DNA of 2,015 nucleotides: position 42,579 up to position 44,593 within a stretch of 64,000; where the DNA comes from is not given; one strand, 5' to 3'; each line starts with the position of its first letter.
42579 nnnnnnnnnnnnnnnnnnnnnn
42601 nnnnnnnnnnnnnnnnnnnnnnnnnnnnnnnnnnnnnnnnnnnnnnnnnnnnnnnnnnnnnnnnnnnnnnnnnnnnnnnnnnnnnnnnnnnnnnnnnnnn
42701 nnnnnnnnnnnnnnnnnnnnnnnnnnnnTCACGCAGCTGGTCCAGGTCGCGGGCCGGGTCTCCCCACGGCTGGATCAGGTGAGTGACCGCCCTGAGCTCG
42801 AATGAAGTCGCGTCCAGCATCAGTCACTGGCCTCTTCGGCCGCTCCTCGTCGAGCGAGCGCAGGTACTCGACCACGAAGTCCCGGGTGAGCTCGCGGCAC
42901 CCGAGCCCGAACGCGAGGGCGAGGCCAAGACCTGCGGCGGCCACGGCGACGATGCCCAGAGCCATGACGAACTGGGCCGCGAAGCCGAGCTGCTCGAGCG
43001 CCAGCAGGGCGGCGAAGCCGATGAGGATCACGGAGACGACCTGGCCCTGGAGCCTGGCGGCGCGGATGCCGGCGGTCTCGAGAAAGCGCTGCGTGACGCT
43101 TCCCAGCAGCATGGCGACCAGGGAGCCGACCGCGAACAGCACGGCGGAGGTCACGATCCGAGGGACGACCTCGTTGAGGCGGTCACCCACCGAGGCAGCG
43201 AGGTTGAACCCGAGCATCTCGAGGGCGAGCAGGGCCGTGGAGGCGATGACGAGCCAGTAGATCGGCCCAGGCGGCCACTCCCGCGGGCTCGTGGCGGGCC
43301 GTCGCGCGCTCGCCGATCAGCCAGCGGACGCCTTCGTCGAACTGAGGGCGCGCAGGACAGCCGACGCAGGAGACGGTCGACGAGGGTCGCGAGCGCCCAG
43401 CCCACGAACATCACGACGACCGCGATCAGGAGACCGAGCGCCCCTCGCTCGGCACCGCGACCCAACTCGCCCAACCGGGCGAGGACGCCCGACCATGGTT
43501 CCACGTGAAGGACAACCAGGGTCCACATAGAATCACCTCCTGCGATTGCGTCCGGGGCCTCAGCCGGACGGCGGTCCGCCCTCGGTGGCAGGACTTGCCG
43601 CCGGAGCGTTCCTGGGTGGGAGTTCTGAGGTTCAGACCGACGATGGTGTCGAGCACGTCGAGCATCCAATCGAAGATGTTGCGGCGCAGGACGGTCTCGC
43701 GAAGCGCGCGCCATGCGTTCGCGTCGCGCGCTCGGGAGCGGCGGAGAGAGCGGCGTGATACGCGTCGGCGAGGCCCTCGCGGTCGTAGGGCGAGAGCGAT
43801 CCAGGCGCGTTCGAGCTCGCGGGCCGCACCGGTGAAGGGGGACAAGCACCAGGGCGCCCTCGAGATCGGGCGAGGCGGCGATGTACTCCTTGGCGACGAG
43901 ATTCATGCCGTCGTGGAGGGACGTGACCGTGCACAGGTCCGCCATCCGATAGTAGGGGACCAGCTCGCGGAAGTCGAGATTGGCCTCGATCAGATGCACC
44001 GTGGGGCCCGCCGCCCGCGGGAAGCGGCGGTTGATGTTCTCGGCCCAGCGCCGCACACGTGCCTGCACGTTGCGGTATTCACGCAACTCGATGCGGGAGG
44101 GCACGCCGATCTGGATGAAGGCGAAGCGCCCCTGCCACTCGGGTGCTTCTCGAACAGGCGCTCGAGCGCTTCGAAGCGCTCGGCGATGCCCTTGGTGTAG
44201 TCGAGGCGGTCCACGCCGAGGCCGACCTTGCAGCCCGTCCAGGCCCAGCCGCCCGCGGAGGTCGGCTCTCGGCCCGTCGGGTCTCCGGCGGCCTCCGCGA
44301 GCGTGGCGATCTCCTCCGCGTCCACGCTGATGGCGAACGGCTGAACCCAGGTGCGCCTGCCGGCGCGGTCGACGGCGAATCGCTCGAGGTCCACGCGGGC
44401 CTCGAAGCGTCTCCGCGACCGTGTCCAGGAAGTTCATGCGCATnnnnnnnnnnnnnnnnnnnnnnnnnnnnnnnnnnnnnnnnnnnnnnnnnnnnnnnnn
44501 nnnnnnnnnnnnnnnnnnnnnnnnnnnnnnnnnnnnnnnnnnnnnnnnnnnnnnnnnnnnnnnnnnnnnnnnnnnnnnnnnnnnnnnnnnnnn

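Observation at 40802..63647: All sugar-osmolyte synthase genes are multiply frameshifted while interleaved transport, channel and regulatory genes are intact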

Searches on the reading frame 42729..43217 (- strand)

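Call 4: search_protein_families(library=pfam, proteins=[window:42729-43217:-], max_evalue=0.01)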
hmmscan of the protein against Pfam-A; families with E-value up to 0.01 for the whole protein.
window:42729-43217:- (162 aa): 1 family
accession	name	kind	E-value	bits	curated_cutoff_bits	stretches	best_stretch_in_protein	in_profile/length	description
PF05552.17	MS_channel_1st_1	-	4.5e-05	23.7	22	1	18-51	14-47/50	Mechanosensitive ion channel, conserved TM helix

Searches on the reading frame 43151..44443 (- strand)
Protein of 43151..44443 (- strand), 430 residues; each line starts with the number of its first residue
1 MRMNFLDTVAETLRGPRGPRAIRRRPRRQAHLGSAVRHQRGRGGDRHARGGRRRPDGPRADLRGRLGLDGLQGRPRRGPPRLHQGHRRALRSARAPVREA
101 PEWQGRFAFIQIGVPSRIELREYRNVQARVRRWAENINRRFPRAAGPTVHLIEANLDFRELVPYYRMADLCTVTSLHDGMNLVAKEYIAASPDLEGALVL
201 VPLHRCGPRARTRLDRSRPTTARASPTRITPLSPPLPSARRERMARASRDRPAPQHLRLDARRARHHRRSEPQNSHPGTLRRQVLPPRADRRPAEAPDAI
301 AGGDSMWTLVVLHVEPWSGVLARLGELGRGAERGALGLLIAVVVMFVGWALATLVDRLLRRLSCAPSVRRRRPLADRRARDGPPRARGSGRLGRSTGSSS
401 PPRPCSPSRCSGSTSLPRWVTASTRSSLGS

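Call 4: search_protein_families(library=pfam, proteins=[window:43151-44443:-], max_evalue=0.01)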
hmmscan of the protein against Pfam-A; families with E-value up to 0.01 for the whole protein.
window:43151-44443:- (430 aa): 2 families
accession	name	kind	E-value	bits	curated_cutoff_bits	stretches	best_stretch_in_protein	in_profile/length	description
PF00982.27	Glyco_transf_20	-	5e-26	91.9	32.5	1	86-200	290-404/473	Glycosyltransferase family 20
PF05552.17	MS_channel_1st_1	-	0.008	16.5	22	0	338-362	17-41/50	Mechanosensitive ion channel, conserved TM helix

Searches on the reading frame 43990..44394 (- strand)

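Call 4: search_protein_families(library=pfam, proteins=[window:43990-44394:-], max_evalue=0.01)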
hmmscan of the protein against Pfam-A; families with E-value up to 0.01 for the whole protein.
window:43990-44394:- (134 aa): 1 family
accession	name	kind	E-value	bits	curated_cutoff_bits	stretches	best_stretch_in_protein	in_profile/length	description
PF00982.27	Glyco_transf_20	-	1.9e-08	34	32.5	1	7-90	229-310/473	Glycosyltransferase family 20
